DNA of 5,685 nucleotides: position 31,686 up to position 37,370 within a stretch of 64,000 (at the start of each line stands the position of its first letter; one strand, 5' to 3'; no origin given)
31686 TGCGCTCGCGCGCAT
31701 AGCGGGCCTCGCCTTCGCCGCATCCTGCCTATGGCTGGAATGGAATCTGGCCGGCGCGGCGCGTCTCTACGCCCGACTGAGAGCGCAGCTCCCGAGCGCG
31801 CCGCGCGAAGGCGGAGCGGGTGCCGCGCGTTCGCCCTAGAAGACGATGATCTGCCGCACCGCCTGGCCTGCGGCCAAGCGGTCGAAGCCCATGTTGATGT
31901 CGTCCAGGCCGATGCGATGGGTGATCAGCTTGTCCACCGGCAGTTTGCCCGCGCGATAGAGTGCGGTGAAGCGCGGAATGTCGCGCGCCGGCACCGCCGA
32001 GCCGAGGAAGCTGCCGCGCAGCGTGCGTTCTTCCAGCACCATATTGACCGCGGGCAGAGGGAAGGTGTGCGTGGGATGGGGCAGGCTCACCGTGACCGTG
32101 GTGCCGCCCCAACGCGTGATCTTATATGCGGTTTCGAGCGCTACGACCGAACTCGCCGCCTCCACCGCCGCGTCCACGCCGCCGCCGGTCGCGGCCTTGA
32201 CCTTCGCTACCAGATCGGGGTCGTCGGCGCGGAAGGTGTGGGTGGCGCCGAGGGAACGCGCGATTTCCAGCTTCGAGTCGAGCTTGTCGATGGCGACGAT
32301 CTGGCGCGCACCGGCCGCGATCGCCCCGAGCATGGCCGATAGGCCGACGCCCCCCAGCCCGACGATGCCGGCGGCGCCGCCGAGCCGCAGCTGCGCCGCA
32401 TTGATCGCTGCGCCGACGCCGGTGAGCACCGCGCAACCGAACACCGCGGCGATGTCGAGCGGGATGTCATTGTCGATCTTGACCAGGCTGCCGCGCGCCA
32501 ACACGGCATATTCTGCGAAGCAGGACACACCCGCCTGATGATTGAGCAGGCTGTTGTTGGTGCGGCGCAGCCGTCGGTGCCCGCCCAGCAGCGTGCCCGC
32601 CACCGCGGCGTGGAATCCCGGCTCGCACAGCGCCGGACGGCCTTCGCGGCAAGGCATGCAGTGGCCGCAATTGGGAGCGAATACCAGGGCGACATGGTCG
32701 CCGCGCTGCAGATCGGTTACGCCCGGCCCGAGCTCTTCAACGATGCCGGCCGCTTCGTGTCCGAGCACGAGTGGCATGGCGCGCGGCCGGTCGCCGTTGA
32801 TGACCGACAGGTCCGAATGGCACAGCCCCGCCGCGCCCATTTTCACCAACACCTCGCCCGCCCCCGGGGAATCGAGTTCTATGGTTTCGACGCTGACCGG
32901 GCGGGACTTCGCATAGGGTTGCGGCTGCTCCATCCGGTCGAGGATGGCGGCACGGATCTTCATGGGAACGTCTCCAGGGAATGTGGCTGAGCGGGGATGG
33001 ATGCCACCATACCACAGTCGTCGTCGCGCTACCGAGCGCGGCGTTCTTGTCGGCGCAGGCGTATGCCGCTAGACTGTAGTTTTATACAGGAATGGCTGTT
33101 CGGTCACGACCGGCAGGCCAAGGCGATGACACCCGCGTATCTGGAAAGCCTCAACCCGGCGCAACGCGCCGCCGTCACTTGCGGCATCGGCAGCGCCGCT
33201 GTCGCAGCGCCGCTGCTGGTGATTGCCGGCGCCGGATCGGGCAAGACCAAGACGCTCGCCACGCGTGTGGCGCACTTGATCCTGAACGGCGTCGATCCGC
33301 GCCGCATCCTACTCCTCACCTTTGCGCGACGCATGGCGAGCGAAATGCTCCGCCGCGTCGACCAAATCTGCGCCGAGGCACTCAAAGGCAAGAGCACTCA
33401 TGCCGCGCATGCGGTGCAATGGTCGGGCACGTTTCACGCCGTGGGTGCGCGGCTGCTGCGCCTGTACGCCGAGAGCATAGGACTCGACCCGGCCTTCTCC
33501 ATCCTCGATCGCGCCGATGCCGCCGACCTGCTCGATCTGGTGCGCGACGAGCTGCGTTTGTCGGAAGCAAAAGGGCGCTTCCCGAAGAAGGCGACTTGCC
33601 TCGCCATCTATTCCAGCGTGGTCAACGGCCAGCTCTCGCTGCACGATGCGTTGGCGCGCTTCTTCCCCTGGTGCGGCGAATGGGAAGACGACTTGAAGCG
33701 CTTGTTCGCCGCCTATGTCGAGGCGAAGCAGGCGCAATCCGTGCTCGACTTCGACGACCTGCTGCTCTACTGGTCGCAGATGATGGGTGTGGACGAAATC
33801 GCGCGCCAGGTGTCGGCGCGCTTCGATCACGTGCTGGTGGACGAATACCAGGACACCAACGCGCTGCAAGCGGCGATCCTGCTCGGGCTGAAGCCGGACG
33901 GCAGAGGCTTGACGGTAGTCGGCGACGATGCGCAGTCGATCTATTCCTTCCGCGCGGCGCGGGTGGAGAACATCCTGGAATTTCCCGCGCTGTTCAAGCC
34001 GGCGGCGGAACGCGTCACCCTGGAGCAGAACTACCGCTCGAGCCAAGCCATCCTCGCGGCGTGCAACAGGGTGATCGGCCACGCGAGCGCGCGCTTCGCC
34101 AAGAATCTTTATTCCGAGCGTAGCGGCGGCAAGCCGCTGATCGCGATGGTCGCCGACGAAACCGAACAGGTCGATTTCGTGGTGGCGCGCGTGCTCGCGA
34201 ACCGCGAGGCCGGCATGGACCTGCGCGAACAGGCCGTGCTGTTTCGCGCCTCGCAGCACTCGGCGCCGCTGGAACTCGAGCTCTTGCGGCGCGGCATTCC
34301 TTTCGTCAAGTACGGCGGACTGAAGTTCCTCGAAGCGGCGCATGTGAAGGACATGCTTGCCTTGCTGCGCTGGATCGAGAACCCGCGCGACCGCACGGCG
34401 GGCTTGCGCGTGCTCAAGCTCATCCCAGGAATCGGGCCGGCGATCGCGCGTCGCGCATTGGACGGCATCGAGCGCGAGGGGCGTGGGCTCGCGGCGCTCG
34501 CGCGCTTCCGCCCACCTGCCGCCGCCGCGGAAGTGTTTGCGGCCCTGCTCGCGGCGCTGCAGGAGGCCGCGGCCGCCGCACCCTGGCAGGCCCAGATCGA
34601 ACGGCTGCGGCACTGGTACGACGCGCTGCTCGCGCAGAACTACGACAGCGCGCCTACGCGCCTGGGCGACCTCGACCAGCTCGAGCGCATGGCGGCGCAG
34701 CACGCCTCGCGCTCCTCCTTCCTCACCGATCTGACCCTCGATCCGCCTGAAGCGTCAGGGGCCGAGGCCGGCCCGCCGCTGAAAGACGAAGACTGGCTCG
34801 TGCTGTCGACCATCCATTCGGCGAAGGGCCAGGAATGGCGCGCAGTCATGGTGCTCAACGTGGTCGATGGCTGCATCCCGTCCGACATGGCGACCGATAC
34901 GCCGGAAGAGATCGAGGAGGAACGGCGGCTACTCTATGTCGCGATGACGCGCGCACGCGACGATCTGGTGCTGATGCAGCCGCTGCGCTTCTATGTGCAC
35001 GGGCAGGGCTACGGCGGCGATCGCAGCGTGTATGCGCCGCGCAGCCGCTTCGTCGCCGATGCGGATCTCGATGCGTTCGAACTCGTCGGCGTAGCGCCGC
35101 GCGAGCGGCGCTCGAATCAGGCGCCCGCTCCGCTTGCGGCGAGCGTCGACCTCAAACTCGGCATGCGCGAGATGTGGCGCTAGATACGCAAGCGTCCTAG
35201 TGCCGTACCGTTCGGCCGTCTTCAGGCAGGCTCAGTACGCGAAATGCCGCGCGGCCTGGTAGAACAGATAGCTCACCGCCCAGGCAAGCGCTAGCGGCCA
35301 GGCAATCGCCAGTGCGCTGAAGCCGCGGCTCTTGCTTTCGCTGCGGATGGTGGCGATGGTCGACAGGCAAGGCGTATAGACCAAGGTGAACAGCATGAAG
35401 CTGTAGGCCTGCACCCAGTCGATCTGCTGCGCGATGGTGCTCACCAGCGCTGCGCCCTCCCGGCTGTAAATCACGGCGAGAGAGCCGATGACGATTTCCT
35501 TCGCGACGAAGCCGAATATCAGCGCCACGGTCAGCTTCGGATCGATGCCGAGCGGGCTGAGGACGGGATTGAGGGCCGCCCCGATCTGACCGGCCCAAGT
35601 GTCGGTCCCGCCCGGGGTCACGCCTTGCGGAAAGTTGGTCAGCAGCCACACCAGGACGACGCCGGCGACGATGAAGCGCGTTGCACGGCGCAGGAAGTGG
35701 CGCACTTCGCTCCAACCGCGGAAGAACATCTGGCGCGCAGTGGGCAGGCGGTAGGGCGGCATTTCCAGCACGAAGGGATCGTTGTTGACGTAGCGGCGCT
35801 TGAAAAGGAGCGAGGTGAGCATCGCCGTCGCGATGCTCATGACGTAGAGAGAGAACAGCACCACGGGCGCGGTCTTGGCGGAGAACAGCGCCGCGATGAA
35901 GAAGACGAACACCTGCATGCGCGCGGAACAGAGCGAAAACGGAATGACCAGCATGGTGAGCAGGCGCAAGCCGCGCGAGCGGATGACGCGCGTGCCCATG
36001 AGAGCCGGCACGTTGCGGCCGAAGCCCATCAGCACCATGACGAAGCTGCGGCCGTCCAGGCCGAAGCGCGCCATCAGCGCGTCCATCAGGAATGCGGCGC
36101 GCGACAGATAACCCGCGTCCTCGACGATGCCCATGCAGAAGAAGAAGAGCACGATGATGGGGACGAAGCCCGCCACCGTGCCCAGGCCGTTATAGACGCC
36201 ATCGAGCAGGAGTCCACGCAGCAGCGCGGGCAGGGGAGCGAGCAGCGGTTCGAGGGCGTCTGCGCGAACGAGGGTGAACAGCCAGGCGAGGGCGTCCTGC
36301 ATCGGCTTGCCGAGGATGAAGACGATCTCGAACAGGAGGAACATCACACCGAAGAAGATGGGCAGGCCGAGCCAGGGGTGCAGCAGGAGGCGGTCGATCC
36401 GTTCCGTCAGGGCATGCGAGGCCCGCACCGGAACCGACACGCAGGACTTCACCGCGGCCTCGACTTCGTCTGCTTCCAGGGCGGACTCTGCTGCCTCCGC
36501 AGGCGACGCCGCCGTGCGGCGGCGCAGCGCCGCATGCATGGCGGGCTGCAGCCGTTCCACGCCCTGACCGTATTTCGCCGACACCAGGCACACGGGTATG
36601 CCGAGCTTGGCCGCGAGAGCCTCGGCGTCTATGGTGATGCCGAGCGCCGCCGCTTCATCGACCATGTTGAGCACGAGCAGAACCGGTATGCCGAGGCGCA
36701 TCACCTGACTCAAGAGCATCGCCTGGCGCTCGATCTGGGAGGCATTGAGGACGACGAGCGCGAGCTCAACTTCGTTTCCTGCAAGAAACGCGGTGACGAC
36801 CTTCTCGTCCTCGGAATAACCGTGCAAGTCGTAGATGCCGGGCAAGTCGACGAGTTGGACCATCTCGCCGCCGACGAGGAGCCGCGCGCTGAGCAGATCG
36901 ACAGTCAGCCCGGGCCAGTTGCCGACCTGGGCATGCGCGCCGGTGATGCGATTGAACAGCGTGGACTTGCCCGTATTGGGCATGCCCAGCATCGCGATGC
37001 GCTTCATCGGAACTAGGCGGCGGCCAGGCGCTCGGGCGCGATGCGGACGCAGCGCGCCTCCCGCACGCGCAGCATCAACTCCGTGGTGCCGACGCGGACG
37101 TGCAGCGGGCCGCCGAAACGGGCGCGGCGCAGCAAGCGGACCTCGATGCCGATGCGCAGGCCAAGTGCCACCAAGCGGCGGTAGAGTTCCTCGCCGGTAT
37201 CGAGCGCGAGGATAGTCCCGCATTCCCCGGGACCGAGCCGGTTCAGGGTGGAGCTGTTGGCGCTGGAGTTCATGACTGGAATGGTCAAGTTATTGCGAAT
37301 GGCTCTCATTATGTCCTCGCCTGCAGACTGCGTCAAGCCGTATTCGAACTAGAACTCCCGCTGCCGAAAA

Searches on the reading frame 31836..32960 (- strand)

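Call 24: search_protein_families(library=pfam, proteins=[window:31836-32960:-], max_evalue=0.00001)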
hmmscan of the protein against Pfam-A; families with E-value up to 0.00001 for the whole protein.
window:31836-32960:- (374 aa): 2 families
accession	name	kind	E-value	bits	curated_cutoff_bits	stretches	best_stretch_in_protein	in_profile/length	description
PF08240.17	ADH_N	-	1.7e-26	93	23.5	1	33-163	1-103/104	Alcohol dehydrogenase GroES-like domain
PF00107.32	ADH_zinc_N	-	3.7e-26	92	31.8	1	204-327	1-119/129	Zinc-binding dehydrogenase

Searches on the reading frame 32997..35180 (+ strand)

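Call 24: search_protein_families(library=pfam, proteins=[window:32997-35180:+], max_evalue=0.00001)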
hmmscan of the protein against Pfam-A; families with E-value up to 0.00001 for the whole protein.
window:32997-35180:+ (728 aa): 5 families
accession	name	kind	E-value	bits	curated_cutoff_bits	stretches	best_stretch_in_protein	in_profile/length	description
PF00580.27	UvrD-helicase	-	5.4e-62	210.4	23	1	52-332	1-269/271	UvrD/REP helicase N-terminal domain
PF13361.12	UvrD_C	-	2.1e-44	152.8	25.6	1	340-659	1-345/350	UvrD-like helicase C-terminal domain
PF13245.12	AAA_19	-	8.8e-20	71.7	25.1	1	66-319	7-134/134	AAA domain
PF13538.12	UvrD_C_2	-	1.4e-11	44.5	27.4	1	602-660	3-52/52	UvrD-like helicase C-terminal domain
PF01443.25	Viral_helicase1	-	3.1e-07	30.9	21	0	632-660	198-227/228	Viral superfamily 1 RNA helicase core domain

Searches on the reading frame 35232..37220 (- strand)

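Call 24: search_protein_families(library=pfam, proteins=[window:35232-37220:-], max_evalue=0.00001)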
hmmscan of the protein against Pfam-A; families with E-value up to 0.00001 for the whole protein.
window:35232-37220:- (662 aa): 4 families
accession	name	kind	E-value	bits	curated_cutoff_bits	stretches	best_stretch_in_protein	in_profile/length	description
PF02421.24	FeoB_N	-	4.3e-50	169.7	27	1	74-226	2-154/156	Ferrous iron transport protein B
PF07670.19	Gate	-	5.7e-34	117.2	29.6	2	511-629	2-101/104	Nucleoside recognition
PF01926.29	MMR_HSR1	-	2.4e-22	79.6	21.9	1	74-185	1-112/113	50S ribosome-binding GTPase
PF07664.17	FeoB_C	-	2.1e-13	50.2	26.6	1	455-503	1-52/54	Ferrous iron transport protein B C terminus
